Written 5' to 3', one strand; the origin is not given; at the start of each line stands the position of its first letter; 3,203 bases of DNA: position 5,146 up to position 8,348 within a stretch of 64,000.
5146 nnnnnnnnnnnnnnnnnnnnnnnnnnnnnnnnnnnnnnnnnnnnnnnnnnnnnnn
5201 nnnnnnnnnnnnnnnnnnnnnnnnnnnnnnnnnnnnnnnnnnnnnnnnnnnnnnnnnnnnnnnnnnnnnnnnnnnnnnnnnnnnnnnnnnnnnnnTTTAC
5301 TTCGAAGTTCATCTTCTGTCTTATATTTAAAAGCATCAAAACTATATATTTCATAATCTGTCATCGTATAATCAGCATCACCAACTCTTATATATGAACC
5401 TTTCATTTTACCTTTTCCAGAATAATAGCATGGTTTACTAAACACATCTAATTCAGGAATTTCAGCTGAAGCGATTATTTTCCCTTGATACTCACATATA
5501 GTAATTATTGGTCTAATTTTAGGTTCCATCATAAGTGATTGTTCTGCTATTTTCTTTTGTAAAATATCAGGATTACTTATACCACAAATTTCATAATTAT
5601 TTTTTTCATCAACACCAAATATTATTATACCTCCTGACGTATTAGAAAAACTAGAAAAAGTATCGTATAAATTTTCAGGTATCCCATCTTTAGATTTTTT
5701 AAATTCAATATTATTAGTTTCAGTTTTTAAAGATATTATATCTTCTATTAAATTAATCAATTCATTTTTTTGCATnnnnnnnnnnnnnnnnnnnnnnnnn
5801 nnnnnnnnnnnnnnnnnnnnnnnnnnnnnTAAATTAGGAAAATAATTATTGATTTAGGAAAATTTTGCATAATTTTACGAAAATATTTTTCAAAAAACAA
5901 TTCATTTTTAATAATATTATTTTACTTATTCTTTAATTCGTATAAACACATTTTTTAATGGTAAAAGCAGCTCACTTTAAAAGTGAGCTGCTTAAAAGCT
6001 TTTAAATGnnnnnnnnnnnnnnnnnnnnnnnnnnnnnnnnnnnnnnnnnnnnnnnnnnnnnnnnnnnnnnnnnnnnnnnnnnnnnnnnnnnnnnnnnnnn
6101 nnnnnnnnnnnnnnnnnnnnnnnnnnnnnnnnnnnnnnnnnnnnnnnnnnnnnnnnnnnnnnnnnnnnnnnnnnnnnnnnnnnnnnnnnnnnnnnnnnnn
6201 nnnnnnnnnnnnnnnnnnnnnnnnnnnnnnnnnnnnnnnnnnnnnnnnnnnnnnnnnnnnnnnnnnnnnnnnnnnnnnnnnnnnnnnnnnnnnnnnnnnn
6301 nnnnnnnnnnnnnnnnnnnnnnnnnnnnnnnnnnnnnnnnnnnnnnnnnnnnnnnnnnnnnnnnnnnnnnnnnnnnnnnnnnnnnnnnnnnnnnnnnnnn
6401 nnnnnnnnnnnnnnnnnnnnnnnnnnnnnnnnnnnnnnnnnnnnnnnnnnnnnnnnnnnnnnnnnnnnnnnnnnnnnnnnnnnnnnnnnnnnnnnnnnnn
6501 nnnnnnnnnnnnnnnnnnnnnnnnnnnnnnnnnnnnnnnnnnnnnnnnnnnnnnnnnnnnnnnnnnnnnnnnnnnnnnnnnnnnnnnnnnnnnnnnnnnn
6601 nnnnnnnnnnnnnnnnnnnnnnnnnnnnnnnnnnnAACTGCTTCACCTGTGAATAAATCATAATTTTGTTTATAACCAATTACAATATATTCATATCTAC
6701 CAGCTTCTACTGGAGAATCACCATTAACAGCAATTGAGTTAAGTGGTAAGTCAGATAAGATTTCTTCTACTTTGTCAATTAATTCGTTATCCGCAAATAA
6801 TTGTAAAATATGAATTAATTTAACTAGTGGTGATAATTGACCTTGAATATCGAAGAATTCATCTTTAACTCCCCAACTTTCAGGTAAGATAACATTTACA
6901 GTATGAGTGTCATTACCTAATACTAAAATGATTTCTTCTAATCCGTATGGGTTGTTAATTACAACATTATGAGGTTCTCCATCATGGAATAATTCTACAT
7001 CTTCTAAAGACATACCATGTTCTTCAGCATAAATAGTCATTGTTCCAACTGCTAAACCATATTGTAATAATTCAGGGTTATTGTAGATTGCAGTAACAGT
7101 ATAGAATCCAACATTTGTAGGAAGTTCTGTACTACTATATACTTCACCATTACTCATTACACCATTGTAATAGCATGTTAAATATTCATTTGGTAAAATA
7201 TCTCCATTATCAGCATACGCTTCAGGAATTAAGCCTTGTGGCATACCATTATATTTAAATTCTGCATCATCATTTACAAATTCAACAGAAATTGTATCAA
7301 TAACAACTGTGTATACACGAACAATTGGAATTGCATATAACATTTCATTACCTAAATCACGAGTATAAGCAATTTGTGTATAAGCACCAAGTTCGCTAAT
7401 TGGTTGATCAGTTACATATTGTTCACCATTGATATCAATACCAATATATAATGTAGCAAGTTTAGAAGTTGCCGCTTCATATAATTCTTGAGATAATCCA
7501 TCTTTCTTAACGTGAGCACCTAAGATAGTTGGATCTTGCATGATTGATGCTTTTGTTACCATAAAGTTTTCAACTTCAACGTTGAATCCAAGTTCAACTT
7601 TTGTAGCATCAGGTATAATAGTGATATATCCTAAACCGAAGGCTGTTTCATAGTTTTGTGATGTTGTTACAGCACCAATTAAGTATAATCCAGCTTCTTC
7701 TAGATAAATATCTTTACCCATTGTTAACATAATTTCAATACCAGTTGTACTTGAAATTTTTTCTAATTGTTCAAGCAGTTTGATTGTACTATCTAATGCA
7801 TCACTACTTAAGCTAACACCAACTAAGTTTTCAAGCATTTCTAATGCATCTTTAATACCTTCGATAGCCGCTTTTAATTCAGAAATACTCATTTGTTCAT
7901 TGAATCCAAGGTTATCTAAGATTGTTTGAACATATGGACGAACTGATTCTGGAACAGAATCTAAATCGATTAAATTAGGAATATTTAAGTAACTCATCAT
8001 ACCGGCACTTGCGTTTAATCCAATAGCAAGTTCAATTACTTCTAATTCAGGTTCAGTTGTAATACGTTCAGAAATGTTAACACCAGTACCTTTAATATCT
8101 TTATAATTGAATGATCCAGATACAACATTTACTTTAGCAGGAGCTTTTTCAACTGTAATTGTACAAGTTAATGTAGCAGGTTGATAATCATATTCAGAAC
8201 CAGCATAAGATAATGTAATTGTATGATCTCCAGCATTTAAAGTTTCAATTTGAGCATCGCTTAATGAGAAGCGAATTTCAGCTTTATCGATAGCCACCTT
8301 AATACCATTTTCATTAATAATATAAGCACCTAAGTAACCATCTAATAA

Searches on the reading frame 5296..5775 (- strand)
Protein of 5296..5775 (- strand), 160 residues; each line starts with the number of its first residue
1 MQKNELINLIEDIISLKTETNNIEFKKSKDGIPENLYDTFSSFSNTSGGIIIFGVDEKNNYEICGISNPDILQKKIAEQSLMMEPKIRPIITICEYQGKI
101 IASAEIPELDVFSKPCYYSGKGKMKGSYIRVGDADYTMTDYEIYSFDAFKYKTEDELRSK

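Call 81: find_homologous_proteins(query=window:5296-5775:-, max_evalue=0.00001)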
Query window:5296-5775:- (160 aa): 199 proteins with E <= 0.00001 among 227 candidates; the best 120 are listed.
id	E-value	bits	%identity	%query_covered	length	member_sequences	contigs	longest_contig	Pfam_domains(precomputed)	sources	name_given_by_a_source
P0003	2.2e-90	318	89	100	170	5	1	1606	PF04326.20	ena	-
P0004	2.5e-83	295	83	100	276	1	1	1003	PF00857.27,PF04326.20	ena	-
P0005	3.7e-83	295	81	100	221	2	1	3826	PF04326.20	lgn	-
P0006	1.5e-81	290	85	100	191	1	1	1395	PF04326.20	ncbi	-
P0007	5.3e-68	246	70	99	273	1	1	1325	PF04326.20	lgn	-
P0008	2.2e-63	231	64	100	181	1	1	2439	PF04326.20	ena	-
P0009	2.0e-62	228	62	100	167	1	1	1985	PF04326.20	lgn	-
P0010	5.5e-56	207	77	81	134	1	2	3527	PF04326.20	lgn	-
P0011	4.3e-55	204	58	99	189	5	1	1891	PF04326.20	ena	-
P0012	9.0e-53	196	70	79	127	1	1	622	PF04326.20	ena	-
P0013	6.0e-52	194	55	99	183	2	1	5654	PF04326.20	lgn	-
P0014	2.5e-50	188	55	95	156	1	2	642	PF04326.20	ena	-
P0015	3.2e-50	188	55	96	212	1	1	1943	PF04326.20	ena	-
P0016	1.0e-49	186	52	99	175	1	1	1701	PF04326.20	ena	-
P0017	3.2e-49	185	55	98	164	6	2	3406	PF04326.20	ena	-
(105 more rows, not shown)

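Call 84: find_encoding_contigs(protein=P0005, flank=4000, max_places=3)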
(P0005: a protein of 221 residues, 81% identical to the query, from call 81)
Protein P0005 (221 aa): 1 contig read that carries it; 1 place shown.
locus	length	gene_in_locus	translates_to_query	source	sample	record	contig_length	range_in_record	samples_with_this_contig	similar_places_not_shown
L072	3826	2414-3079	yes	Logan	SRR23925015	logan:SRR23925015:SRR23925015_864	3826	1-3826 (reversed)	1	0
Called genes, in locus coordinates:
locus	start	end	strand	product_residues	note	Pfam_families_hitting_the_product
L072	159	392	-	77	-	-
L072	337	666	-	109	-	PF00037:Fer4 (faint), PF12838:Fer4_7 (faint), PF13484:Fer4_16 (faint)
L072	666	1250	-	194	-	-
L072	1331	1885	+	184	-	PF01965:DJ-1_PfpI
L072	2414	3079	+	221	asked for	PF04326:SLFN_AlbA_2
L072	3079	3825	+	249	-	?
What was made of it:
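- Tried and rejected: An 81%-identical AlbA_2 gene in another sample has no giant gene upstream (call 84).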

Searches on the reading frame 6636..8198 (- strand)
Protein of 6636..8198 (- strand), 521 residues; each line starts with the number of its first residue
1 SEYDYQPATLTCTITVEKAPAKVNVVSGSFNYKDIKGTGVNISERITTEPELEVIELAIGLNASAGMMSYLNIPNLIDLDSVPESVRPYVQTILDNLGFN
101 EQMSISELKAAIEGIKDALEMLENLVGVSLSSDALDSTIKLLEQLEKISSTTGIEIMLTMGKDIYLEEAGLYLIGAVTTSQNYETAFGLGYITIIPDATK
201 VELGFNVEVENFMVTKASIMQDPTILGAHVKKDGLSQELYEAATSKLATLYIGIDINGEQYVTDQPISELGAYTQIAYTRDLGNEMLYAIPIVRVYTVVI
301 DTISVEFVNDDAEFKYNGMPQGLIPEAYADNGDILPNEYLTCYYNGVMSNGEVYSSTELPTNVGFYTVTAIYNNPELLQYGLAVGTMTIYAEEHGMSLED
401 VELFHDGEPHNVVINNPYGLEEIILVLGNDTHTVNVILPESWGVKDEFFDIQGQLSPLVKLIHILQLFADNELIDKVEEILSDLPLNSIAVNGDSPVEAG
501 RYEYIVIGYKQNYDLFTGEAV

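Call 40: find_homologous_proteins(query=window:6636-8198:-)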
Query window:6636-8198:-: 8000 candidates shared short words with the query, none scored E <= 0.001.
